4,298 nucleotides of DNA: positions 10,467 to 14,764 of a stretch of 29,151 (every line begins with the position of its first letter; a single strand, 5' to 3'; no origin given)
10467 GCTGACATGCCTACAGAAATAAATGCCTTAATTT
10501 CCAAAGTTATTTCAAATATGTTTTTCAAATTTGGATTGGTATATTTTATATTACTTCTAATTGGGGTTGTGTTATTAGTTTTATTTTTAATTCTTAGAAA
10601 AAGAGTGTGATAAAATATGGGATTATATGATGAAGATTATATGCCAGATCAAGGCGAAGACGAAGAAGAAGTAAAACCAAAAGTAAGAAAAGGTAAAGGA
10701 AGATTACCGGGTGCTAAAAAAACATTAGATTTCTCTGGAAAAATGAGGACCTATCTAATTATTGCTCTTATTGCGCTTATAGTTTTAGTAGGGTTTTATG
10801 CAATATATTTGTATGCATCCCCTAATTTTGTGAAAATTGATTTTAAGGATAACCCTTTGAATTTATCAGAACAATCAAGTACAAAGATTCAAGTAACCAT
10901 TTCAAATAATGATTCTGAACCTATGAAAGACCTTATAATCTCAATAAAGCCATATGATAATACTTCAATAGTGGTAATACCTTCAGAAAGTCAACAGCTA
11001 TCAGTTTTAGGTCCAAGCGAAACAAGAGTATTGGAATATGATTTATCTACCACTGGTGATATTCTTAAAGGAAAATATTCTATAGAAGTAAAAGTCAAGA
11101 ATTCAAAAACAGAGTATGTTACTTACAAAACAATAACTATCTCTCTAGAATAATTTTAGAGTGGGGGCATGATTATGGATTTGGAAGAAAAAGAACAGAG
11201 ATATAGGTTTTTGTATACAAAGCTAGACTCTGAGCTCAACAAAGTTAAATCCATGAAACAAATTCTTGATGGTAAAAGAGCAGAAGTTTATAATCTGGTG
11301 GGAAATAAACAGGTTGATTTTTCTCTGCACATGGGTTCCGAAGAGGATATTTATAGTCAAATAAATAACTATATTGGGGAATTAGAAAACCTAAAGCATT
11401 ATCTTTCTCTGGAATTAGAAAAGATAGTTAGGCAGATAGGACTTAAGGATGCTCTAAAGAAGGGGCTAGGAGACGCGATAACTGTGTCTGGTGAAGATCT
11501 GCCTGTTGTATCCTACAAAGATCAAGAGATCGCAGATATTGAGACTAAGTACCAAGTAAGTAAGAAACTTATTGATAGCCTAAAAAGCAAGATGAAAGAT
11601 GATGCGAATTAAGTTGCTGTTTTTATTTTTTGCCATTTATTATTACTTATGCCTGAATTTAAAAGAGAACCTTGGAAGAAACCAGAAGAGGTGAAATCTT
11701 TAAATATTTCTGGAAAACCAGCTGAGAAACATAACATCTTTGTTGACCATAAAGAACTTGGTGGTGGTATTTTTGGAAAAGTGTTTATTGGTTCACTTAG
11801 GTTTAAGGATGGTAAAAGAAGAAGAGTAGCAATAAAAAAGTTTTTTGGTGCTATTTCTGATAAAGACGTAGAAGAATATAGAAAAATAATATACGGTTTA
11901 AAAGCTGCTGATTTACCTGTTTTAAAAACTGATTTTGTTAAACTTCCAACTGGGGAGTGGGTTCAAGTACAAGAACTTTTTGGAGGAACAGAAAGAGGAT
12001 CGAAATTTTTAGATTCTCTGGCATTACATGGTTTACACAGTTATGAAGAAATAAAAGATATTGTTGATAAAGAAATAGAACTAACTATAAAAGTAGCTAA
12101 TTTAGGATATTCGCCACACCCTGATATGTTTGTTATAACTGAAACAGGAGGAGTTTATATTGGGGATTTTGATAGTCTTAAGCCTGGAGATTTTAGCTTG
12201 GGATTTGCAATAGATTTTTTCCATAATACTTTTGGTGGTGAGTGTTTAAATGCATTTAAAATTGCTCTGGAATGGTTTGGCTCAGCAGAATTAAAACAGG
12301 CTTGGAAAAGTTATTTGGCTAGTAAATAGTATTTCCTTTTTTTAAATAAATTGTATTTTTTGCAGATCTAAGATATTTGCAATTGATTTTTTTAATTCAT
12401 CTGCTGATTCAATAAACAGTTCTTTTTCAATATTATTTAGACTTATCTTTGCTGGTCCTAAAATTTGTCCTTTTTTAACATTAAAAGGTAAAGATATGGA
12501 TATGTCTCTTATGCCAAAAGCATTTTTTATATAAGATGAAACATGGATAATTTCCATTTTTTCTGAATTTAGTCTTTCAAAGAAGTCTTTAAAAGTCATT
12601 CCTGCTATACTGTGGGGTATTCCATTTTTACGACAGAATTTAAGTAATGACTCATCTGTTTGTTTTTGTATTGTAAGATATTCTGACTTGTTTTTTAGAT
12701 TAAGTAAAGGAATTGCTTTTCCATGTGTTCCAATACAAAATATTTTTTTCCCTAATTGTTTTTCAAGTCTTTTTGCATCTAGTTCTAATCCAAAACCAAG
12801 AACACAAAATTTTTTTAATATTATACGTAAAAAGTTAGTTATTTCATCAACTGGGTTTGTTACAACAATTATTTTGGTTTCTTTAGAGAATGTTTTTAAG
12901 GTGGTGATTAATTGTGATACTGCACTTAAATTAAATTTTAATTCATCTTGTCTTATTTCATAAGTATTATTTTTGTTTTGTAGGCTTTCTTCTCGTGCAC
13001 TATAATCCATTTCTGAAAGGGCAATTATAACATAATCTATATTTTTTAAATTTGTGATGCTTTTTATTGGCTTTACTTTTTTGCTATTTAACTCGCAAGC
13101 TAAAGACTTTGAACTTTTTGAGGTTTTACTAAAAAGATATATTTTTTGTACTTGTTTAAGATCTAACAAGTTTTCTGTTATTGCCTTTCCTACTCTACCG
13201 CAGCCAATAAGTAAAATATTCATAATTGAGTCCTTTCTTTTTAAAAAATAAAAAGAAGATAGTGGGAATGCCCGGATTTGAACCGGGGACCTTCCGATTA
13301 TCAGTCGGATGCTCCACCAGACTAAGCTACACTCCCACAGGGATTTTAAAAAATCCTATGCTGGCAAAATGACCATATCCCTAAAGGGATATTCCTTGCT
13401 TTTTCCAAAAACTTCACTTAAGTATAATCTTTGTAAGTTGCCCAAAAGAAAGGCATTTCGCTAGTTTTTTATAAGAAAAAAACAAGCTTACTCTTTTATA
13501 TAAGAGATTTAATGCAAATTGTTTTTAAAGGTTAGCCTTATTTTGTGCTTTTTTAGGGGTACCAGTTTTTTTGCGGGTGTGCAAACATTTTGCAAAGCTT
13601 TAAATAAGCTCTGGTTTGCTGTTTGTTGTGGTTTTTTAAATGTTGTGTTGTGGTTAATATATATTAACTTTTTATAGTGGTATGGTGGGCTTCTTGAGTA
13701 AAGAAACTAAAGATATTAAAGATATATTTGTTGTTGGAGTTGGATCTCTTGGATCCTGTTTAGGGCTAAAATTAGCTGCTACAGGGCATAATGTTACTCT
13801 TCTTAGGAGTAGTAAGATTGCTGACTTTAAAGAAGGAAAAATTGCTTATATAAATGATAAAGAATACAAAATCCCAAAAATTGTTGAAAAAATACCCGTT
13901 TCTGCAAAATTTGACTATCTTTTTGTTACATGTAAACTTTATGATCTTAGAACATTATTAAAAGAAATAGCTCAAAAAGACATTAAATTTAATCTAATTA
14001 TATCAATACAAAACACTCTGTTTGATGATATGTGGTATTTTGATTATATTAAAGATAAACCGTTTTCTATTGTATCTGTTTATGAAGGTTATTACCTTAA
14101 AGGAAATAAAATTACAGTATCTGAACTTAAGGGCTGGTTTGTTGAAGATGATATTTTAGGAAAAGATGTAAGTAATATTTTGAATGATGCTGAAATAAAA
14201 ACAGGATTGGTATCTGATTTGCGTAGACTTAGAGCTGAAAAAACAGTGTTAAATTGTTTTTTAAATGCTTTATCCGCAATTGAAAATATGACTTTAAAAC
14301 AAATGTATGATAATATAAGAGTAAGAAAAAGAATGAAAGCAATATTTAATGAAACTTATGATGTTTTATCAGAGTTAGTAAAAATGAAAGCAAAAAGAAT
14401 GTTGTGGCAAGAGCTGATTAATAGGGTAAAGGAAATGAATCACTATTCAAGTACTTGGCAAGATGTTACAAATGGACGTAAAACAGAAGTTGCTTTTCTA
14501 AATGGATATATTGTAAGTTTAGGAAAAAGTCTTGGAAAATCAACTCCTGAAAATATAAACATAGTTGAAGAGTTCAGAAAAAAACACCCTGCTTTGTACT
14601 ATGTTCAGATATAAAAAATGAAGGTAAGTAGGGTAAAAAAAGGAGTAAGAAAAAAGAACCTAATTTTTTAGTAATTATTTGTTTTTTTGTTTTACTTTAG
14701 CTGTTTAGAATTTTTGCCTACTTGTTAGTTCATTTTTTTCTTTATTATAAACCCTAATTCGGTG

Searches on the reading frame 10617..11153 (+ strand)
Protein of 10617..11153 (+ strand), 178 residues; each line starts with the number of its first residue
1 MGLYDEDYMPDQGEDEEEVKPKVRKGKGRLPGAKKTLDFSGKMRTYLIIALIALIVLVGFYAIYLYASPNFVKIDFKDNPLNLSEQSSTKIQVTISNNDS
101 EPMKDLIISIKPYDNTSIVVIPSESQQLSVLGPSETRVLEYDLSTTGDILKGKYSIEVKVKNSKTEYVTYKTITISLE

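Call 55: search_protein_families(library=pfam, proteins=[window:10617-11153:+])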
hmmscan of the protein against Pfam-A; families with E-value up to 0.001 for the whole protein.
window:10617-11153:+ (178 aa): 1 family
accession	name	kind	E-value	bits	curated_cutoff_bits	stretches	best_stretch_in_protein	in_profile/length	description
PF11797.14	WxLIP_HBD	-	0.00022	21.6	28.9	1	86-176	40-129/138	WxL Interacting Protein, host binding domain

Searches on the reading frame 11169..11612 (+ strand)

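Call 55: search_protein_families(library=pfam, proteins=[window:11169-11612:+])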
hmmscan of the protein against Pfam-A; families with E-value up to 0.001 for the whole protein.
window:11169-11612:+ (147 aa): 1 family
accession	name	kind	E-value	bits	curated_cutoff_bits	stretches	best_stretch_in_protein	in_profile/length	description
PF16888.10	YwqH-like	-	0.00021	22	33.7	0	3-90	20-104/123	YwqH-like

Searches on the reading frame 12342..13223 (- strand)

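Call 55: search_protein_families(library=pfam, proteins=[window:12342-13223:-])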
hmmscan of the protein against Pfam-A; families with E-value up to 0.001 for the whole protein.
window:12342-13223:- (293 aa): 7 families
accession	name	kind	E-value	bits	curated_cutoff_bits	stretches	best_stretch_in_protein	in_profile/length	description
PF00056.29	Ldh_1_N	-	1.5e-07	32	27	1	2-131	2-127/141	lactate/malate dehydrogenase, NAD binding domain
PF01488.26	Shikimate_DH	-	7.8e-07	29.7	24.3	1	2-86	14-100/138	Shikimate / quinate 5-dehydrogenase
PF01408.29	GFO_IDH_MocA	-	2.6e-06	28.6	24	1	1-71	1-72/120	Oxidoreductase family, NAD-binding Rossmann fold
PF03435.24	Sacchrp_dh_NADP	-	2.8e-05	24.9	25.1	1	3-54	1-52/129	Saccharopine dehydrogenase NADP binding domain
PF03807.23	F420_oxidored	-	8.4e-05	23.5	21.6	0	3-78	2-76/94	NADP oxidoreductase coenzyme F420-dependent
PF02844.21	GARS_N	-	0.00018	22.6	29.5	0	1-68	1-69/100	Phosphoribosylglycinamide synthetase, N domain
PF02866.23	Ldh_1_C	-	0.00062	20.3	22.6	0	209-285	92-171/174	lactate/malate dehydrogenase, alpha/beta C-terminal domain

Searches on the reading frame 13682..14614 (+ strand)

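Call 55: search_protein_families(library=pfam, proteins=[window:13682-14614:+])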
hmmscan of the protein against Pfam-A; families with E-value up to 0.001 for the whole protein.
window:13682-14614:+ (310 aa): 3 families
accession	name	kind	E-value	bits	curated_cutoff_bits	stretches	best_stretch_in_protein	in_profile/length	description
PF08546.17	ApbA_C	-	6.7e-22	78.6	22.7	1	179-300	1-123/125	Ketopantoate reductase PanE/ApbA C terminal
PF02558.23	ApbA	-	2.2e-15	57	22.2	1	15-122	1-112/150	Ketopantoate reductase PanE/ApbA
PF03807.23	F420_oxidored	-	2.5e-05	25.2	21.6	1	15-111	2-93/94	NADP oxidoreductase coenzyme F420-dependent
